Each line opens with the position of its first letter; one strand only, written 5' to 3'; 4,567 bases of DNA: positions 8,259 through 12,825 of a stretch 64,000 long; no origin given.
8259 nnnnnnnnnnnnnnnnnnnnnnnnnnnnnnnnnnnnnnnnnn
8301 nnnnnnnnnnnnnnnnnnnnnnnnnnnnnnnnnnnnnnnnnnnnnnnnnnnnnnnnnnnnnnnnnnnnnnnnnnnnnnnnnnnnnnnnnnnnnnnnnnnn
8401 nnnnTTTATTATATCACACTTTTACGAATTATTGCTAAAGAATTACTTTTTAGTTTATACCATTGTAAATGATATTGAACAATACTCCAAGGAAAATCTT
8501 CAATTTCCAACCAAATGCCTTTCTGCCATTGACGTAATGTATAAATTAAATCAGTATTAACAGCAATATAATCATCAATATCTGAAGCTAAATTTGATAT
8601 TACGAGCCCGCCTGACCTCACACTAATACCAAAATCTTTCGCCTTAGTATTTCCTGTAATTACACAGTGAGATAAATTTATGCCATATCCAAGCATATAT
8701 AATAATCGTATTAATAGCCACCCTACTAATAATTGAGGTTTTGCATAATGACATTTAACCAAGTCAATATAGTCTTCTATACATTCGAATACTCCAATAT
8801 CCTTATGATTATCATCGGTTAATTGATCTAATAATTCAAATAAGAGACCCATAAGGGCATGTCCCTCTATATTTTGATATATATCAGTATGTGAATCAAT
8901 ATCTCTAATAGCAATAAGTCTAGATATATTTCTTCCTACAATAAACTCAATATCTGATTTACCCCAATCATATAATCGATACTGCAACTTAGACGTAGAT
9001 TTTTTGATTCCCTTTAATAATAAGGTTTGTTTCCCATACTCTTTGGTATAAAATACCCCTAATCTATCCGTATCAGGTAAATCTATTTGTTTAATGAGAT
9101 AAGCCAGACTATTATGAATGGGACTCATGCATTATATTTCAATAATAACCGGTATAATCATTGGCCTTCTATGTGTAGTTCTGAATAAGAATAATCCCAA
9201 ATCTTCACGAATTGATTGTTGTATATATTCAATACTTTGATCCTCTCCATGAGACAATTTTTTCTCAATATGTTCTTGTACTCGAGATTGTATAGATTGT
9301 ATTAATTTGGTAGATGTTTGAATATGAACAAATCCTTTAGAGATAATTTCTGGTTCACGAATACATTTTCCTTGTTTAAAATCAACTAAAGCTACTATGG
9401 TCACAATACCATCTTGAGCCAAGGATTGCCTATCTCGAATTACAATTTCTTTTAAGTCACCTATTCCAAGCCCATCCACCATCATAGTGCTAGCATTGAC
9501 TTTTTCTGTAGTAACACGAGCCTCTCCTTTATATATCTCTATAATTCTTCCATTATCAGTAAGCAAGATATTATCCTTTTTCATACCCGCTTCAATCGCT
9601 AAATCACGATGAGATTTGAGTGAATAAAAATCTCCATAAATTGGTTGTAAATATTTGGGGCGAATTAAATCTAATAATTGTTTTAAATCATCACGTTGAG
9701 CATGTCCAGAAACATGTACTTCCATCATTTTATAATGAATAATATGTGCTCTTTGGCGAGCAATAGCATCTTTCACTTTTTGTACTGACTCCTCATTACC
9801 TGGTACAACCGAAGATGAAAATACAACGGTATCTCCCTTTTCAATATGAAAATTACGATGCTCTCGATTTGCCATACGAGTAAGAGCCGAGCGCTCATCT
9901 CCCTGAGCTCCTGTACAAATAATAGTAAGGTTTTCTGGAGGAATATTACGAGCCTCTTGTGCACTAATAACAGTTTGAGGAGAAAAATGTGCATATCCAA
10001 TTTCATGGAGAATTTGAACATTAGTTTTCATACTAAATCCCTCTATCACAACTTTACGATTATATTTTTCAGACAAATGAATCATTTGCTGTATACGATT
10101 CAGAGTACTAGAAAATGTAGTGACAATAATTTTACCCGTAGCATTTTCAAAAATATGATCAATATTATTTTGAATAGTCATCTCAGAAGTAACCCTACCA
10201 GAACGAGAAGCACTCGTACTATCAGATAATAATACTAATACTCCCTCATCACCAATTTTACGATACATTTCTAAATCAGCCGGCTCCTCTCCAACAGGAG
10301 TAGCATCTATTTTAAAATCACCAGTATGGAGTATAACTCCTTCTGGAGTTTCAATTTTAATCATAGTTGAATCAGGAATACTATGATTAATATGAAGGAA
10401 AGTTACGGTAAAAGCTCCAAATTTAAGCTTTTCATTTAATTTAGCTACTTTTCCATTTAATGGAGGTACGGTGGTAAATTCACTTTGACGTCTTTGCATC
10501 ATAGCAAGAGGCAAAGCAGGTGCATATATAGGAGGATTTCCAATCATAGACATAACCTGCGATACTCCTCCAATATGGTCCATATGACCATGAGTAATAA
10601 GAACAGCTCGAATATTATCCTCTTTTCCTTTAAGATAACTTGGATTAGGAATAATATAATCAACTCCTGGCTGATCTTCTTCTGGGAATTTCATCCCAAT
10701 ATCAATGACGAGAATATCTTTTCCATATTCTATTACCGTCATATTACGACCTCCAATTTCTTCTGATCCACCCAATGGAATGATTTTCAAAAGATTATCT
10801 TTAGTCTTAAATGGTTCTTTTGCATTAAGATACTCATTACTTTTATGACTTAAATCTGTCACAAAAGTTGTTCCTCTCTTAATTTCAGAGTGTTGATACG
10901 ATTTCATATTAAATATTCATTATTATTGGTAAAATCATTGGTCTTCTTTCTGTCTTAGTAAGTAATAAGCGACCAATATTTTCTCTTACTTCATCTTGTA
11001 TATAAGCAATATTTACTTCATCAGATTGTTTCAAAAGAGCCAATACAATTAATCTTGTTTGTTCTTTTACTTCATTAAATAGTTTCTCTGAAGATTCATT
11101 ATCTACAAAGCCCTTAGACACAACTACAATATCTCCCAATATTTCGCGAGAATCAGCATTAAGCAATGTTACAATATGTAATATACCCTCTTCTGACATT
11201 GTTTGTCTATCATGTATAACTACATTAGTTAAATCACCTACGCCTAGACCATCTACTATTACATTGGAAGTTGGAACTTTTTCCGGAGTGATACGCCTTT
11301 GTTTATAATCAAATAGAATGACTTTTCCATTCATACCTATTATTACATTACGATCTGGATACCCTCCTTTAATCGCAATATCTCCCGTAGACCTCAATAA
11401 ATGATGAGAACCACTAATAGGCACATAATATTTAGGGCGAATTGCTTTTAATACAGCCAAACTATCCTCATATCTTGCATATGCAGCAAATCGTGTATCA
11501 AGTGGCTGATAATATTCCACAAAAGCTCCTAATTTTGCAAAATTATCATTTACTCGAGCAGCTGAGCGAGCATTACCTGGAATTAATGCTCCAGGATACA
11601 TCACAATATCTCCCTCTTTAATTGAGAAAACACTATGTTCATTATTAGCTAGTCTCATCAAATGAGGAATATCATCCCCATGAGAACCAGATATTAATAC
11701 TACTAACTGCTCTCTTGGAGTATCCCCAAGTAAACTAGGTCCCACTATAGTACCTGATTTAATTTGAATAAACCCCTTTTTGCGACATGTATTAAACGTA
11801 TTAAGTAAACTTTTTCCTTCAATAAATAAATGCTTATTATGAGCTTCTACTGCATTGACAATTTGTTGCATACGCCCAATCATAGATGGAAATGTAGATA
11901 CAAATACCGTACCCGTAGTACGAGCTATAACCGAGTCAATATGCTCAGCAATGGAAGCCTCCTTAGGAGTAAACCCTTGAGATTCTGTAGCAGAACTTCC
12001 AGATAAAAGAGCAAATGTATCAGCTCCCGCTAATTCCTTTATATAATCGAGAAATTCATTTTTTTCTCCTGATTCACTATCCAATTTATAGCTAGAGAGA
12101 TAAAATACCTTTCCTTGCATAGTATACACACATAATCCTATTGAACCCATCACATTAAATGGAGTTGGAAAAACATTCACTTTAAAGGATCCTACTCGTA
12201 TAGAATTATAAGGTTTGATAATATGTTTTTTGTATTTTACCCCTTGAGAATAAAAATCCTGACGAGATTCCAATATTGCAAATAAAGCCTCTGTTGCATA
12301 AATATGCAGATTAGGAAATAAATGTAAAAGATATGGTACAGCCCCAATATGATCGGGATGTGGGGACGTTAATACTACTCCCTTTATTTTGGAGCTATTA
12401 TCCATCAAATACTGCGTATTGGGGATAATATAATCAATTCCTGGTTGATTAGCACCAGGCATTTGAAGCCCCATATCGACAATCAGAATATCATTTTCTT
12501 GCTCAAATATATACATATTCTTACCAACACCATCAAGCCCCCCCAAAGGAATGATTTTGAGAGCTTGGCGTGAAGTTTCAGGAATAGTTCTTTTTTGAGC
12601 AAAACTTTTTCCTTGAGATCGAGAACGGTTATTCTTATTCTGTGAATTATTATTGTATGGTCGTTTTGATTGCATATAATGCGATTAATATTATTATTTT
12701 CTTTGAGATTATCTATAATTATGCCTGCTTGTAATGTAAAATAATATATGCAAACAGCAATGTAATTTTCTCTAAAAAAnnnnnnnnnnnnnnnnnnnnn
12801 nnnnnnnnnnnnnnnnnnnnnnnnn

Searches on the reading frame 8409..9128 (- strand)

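Call 45: search_protein_families(library=pfam, proteins=[window:8409-9128:-], max_evalue=0.00001)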
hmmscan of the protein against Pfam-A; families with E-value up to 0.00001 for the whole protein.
window:8409-9128:- (239 aa): 2 families
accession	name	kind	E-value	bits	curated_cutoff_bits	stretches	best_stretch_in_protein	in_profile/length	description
PF02565.21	RecO_C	-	1.1e-10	41.9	22.1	1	87-215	4-130/157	Recombination protein O C terminal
PF11967.14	RecO_N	-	9.7e-08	32.4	27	1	4-71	3-71/80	Recombination protein O N terminal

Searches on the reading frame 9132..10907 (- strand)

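Call 45: search_protein_families(library=pfam, proteins=[window:9132-10907:-], max_evalue=0.00001)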
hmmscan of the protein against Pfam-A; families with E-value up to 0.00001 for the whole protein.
window:9132-10907:- (591 aa): 5 families
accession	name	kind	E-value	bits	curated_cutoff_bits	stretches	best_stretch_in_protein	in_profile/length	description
PF22505.1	RNase_J_b_CASP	-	3e-42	143.8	27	1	258-380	2-124/126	Ribonuclease J, beta-CASP domain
PF17770.6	RNase_J_C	-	5.3e-27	95.2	23.8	1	489-591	1-102/102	Ribonuclease J C-terminal domain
PF00753.33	Lactamase_B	-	1.9e-16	61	22.7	1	53-198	5-150/196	Metallo-beta-lactamase superfamily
PF12706.13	Lactamase_B_2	-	6.9e-10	39.3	27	1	95-200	26-145/200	Beta-lactamase superfamily domain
PF07521.17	RMMBL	-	3.6e-09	36.9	21.6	1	397-441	11-57/63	Zn-dependent metallo-hydrolase RNA specificity domain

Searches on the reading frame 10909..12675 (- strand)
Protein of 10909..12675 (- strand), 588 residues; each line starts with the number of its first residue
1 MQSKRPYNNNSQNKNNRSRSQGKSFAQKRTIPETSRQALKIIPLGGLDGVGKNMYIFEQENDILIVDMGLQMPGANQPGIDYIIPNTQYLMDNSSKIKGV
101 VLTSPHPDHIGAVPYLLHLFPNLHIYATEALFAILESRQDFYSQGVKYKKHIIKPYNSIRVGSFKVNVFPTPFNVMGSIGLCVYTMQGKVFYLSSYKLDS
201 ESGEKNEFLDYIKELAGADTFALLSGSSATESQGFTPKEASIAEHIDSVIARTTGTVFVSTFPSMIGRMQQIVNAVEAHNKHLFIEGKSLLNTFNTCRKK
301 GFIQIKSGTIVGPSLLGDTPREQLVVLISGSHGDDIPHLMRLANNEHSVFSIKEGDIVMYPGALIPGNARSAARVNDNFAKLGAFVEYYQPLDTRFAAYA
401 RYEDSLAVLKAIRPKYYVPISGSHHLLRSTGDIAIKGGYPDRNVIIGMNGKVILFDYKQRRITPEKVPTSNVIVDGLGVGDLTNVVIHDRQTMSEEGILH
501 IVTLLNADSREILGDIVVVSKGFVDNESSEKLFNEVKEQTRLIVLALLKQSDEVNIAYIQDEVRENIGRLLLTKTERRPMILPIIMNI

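Call 45: search_protein_families(library=pfam, proteins=[window:10909-12675:-], max_evalue=0.00001)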
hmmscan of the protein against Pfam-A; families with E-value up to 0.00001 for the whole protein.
window:10909-12675:- (588 aa): 4 families
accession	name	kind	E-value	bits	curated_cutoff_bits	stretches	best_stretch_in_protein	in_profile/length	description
PF22505.1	RNase_J_b_CASP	-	4.1e-25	88.4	27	1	255-377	2-124/126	Ribonuclease J, beta-CASP domain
PF17770.6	RNase_J_C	-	4.2e-21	76.3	23.8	1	486-588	1-102/102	Ribonuclease J C-terminal domain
PF12706.13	Lactamase_B_2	-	1.5e-09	38.2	27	1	91-197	25-144/200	Beta-lactamase superfamily domain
PF00753.33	Lactamase_B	-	1.1e-07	32.4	22.7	1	49-156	3-106/196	Metallo-beta-lactamase superfamily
